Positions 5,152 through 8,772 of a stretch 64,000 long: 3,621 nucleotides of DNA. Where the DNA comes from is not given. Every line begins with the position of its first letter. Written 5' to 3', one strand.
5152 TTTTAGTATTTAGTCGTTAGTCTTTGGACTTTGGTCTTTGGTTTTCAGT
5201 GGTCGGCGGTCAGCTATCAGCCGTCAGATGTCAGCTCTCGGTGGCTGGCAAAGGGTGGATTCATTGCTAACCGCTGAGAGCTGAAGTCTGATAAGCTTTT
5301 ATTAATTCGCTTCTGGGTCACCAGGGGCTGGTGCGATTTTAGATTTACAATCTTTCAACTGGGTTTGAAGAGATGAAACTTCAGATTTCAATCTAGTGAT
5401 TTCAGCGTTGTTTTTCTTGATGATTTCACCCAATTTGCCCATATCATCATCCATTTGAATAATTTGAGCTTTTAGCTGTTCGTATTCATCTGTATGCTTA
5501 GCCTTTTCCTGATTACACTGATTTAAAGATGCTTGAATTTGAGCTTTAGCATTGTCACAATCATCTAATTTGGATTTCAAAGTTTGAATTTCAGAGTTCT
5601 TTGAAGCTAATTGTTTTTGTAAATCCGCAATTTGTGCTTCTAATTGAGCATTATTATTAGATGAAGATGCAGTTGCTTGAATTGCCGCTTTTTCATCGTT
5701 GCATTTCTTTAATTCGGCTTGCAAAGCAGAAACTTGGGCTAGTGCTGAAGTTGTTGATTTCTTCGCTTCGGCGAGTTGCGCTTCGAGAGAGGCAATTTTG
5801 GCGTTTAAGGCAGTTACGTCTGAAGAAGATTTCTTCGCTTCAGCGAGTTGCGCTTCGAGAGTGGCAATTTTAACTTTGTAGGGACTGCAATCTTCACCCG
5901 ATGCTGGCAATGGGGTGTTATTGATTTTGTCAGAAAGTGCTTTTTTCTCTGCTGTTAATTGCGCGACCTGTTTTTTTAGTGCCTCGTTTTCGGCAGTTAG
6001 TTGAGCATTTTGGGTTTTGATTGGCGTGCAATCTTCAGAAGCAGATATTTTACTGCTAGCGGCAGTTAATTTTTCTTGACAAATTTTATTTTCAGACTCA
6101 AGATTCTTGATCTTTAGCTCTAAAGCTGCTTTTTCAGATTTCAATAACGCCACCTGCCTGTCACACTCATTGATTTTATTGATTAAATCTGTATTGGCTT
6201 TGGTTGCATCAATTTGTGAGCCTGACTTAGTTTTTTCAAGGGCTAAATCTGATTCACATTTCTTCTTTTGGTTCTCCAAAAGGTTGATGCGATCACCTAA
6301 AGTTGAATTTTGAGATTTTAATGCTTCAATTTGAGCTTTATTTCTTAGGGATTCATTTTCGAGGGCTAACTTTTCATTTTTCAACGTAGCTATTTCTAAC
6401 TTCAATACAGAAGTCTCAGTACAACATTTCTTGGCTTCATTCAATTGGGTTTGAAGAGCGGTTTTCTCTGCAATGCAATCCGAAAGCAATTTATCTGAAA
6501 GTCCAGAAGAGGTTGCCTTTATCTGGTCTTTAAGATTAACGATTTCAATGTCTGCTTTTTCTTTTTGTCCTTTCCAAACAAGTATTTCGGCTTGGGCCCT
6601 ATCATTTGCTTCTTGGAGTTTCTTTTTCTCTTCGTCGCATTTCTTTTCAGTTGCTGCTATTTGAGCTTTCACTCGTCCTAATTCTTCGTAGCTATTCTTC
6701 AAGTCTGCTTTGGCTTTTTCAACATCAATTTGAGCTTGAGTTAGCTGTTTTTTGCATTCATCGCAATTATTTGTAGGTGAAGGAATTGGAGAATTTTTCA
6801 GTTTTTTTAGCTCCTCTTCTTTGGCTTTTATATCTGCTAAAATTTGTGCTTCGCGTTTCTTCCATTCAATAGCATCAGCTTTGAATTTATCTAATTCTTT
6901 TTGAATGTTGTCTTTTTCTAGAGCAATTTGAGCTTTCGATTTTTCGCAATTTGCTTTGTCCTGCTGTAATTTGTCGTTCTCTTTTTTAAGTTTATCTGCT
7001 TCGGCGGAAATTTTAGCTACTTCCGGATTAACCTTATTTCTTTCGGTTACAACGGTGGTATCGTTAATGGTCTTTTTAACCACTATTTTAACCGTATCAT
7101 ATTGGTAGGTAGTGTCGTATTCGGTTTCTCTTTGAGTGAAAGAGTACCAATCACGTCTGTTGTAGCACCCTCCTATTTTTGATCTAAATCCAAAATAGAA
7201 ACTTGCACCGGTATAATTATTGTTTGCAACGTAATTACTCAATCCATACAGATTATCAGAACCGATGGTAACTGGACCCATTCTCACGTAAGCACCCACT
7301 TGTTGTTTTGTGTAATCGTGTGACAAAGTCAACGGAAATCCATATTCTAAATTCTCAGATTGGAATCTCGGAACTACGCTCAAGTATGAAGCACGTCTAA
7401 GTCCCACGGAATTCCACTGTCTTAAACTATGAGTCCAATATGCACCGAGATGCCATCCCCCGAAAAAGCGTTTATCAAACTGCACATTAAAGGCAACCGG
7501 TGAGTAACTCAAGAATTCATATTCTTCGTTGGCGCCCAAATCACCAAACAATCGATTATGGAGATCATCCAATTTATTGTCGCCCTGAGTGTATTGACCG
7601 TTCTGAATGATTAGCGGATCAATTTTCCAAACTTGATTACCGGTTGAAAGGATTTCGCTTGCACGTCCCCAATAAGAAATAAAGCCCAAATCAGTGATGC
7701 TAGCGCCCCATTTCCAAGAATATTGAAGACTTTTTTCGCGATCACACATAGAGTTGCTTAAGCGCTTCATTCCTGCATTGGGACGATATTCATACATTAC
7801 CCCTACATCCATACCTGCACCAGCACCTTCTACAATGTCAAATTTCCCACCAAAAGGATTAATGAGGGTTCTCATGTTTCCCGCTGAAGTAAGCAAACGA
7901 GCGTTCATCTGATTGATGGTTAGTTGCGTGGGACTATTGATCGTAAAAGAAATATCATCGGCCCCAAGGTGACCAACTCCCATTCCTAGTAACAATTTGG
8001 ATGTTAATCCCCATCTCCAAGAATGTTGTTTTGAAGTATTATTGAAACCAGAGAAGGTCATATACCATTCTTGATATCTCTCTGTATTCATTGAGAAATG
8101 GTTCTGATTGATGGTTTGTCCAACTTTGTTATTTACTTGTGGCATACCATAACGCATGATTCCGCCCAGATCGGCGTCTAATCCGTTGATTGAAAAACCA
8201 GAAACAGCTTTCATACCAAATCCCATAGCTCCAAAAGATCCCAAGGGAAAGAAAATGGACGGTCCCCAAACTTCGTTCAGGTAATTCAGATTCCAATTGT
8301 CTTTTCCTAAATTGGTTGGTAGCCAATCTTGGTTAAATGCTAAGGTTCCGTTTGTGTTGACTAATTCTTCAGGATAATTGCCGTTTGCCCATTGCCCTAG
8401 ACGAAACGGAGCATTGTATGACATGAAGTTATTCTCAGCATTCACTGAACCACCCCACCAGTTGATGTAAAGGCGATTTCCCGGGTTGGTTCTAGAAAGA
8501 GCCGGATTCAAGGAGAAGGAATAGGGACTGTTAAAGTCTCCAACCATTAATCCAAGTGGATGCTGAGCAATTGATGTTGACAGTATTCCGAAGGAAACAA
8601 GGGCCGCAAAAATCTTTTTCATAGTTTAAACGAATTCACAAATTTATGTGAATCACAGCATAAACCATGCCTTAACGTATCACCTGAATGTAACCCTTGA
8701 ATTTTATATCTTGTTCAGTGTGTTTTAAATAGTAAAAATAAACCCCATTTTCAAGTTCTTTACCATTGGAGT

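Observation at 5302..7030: About 585 aa coiled coil punctuated by regularly placed cysteines on the C-terminus of a barrel-like protein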

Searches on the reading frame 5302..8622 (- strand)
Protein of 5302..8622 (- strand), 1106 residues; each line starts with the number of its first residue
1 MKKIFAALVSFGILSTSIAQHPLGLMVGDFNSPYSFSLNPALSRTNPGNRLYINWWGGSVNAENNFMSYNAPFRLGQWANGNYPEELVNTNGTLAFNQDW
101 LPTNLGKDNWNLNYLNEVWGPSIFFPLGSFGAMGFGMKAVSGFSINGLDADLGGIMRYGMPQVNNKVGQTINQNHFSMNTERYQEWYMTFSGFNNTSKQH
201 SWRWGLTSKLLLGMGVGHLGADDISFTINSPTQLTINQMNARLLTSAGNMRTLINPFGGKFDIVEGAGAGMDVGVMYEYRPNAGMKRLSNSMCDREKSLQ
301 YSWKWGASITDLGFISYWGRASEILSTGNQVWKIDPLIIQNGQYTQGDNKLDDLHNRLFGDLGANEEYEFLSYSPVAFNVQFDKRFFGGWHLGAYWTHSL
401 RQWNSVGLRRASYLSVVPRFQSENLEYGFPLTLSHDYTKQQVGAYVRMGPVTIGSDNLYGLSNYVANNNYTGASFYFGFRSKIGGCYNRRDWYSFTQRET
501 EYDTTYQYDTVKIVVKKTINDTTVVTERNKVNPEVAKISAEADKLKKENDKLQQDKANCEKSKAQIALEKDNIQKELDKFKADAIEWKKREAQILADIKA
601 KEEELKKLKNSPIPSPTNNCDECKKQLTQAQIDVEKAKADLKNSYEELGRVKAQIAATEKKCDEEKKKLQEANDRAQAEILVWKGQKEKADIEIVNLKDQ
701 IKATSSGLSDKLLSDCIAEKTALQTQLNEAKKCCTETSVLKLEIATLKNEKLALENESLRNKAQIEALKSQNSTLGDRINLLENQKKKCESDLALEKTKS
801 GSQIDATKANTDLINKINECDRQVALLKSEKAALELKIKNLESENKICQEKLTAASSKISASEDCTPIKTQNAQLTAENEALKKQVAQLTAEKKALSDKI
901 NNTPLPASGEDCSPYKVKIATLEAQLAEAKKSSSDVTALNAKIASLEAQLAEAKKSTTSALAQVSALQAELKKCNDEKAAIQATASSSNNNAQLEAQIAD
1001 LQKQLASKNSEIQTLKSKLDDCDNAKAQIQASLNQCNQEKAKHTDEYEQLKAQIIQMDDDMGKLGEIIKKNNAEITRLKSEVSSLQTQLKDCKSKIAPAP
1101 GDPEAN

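Call 3: search_protein_families(library=pfam, proteins=[window:5302-8622:-], max_evalue=0.01)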
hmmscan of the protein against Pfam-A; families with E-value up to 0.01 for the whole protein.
window:5302-8622:- (1106 aa): 13 families
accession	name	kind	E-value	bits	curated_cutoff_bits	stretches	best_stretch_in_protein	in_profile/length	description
PF18990.6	DUF5723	-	2.2e-24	87.3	26.8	1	52-456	10-376/376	Family of unknown function (DUF5723)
PF04508.17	Pox_A_type_inc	-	4e-09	36.4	21.4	0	1074-1094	2-22/23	Viral A-type inclusion protein repeat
PF11559.13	ADIP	-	6.1e-08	33.3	34.3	1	985-1054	83-149/151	Afadin- and alpha -actinin-Binding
PF08614.16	ATG16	-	8.8e-06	26.5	33.7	1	870-1050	15-184/200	Autophagy protein 16 (ATG16)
PF16808.10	PKcGMP_CC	-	7.3e-05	22.7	35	1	995-1022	7-34/35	Coiled-coil N-terminus of cGMP-dependent protein kinase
PF19220.6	Rod_CreS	-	0.00059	19.4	100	1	916-1092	5-179/359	Crescentin, rod domain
PF10473.14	CENP-F_leu_zip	-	0.00061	20.3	34.5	0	827-901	15-90/140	Leucine-rich repeats of kinetochore protein Cenp-F/LEK1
PF07888.16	CALCOCO1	-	0.0021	17.5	36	1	967-1093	32-170/496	Calcium binding and coiled-coil domain (CALCOCO1) like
PF25764.1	KIF21A_4th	-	0.0022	18.1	33.1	1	982-1093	14-124/183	KIF21A-like domain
PF15905.10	HMMR_N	-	0.0035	17.3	30.1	1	922-1089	107-274/330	Hyaluronan mediated motility receptor N-terminal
PF06419.17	COG6_N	-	0.0055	17.3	27.4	1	930-983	43-96/114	Conserved oligomeric complex COG6, N-terminal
PF06818.20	Fez1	-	0.0058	17.6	34.4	1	993-1091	14-112/199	Fez1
PF16515.11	HIP1_clath_bdg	-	0.0067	17.2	28.8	1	985-1042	41-98/99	Clathrin-binding domain of Huntingtin-interacting protein 1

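Call 4: search_protein_families(library=ncbifam, proteins=[window:5302-8622:-], max_evalue=0.01)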
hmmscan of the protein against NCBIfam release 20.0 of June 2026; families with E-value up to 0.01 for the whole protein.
window:5302-8622:- (1106 aa): 12 families
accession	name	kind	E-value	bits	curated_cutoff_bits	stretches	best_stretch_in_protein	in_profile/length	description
TIGR02168.1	SMC_prok_B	equivalog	3.3e-15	54.9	567.35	2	830-1097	680-941/1181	chromosome segregation protein SMC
TIGR04523.1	Mplasa_alph_rch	subfamily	4.2e-13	48.1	270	2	922-1096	372-547/745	helix-rich protein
TIGR02169.1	SMC_prok_A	equivalog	1.6e-11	42.7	729.4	2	803-1096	179-472/1165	chromosome segregation protein SMC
TIGR04211.1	SH3_and_anchor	equivalog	5e-11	42.6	65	3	990-1088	60-161/198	TIGR04211 family SH3 domain-containing protein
NF045487.1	ASRP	equivalog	3.8e-10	39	300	1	917-1089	118-296/593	archaea-specific SMC-related protein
NF041035.1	Rad50_Halo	equivalog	3.2e-07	29.1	1000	1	761-1082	192-505/883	DNA double-strand break repair ATPase Rad50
NF047515.1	SpiroCoCo_C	equivalog_domain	2.6e-06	26.8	125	1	915-1096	57-237/313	SpiroCoCo family coiled-coil protein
NF052320.1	Cbp1_fam_LP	subfamily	0.00013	21.5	90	1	929-1091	18-183/286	Cbp1 family collagen-binding glycoprotein adhesin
NF002572.0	PRK02224.1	equivalog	0.00031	19.2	1087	1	916-1096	212-393/888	DNA double-strand break repair ATPase Rad50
NF041034.1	Rad50_Sulf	equivalog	0.00093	17.2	1000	1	723-1096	302-679/872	DNA double-strand break repair ATPase Rad50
TIGR04320.1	Surf_Exclu_PgrA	domain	0.0015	17.9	70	1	457-610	204-343/360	SEC10/PgrA surface exclusion domain-containing protein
NF003034.1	PRK03918.1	equivalog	0.003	15.6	700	0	807-1017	230-433/878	DNA double-strand break repair ATPase Rad50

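Call 36: find_related_loci(query=A3, collection=genome_contigs, flank=10000)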
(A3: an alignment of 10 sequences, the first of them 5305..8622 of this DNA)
Query A3 (1106 aa) in genome_contigs; peptide patterns used: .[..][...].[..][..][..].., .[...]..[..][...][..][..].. (x = any residue, [..] = any of these).
81 stretches matched a pattern; 45 encode a relative of the query (tblastn E <= 1e-3); 45 distinct loci.
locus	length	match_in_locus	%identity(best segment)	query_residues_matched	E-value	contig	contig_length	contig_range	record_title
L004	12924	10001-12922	97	1-971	0e+0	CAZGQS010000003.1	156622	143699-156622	MAG TPA_asm: uncultured Rhizobium sp. isolate SRP318679_co1_28 genome assembly, contig: NODE_83_length_156622_cov_17.001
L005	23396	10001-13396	89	1-1106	0e+0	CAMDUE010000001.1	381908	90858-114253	MAG: Chitinophaga pinensis isolate MsE-30jul19-177 genome assembly, contig: MsE-30jul19-C9, whole genome shotgun sequenc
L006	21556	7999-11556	44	3-1103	0e+0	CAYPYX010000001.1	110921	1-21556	MAG TPA_asm: uncultured Rhizobium sp. isolate SRP219642_co2_17 genome assembly, contig: NODE_76_length_110921_cov_9.1920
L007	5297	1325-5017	42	1-1103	0e+0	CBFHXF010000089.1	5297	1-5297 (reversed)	MAG: Bacteroidia bacterium isolate Co_bin_290_permissive genome assembly, contig: Co_bin_290_permissive_c91, whole genom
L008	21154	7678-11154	42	1-1102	0e+0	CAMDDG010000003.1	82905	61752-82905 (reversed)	MAG: Chitinophaga pinensis isolate MiE-22jul19-157 genome assembly, contig: MiE-22jul19-C175, whole genome shotgun seque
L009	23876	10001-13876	39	1-1104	0e+0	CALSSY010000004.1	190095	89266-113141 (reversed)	MAG: uncultured Bacteroidia bacterium isolate AE_MB391 genome assembly, contig: contig_28226_AE_MB391, whole genome shot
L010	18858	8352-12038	42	8-1103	0e+0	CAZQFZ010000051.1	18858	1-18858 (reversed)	MAG TPA_asm: uncultured Rhizobium sp. isolate SRP318679_co1_26 genome assembly, contig: NODE_4670_length_18858_cov_7.610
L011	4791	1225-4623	40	1-1097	0e+0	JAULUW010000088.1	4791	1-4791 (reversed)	MAG: Bacteroidia bacterium isolate P_BACT2 NODE_65093_length_4791_cov_1.412093, whole genome shotgun sequence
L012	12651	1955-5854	37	4-1105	0e+0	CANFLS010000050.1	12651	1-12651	MAG: Flavobacteriales bacterium isolate Jr-11may16-137 genome assembly, contig: Jr-11may16-C9226, whole genome shotgun s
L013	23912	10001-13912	37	2-1105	0e+0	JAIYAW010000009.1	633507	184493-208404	MAG: Bacteroidetes bacterium isolate E1_MAG_00016 pond_E1_MAG_00016_000000000005, whole genome shotgun sequence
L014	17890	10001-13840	38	19-1099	0e+0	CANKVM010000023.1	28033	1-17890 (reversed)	MAG: Flavobacteriales bacterium isolate ZE-13may13-36 genome assembly, contig: ZE-13may13-C1446, whole genome shotgun se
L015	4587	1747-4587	43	8-1045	0e+0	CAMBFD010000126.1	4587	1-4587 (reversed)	MAG: Chitinophaga pinensis isolate TrE-25oct19-137 genome assembly, contig: TrE-25oct19-C35894, whole genome shotgun seq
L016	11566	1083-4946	41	1-1106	0e+0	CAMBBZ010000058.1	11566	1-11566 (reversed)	MAG: Chitinophaga pinensis isolate MiE-16apr19-307 genome assembly, contig: MiE-16apr19-C11807, whole genome shotgun seq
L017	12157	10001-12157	49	1-696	0e+0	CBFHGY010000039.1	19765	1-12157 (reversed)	MAG: Bacteroidia bacterium isolate AGTU_45_bin_35_strict genome assembly, contig: AGTU_45_bin_35_strict_c39, whole genom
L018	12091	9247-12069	40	19-962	0e+0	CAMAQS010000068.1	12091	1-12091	MAG: Chitinophaga pinensis isolate AE-24oct19-35 genome assembly, contig: AE-24oct19-C9247, whole genome shotgun sequenc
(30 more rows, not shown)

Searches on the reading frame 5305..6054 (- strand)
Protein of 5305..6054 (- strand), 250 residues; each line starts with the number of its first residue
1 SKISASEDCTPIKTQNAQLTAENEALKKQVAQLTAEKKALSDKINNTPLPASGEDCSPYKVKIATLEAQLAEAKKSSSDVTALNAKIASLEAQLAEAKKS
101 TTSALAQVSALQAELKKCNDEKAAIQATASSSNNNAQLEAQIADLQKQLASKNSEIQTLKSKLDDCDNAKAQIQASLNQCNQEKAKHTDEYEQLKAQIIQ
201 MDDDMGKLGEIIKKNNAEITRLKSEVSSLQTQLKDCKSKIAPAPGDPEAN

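Call 62: find_homologous_proteins(query=window:5305-6054:-, max_evalue=0.000001)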
Query window:5305-6054:- (250 aa): 1 proteins with E <= 0.000001 among 8000 candidates.
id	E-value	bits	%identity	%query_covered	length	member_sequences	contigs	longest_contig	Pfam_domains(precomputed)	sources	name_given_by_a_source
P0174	3.1e-28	117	34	98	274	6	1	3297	PF08614.17,PF10046.15,PF25450.2,PF13863.12,PF19220.7,PF24161.2,PF16326.11,PF12795.13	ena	-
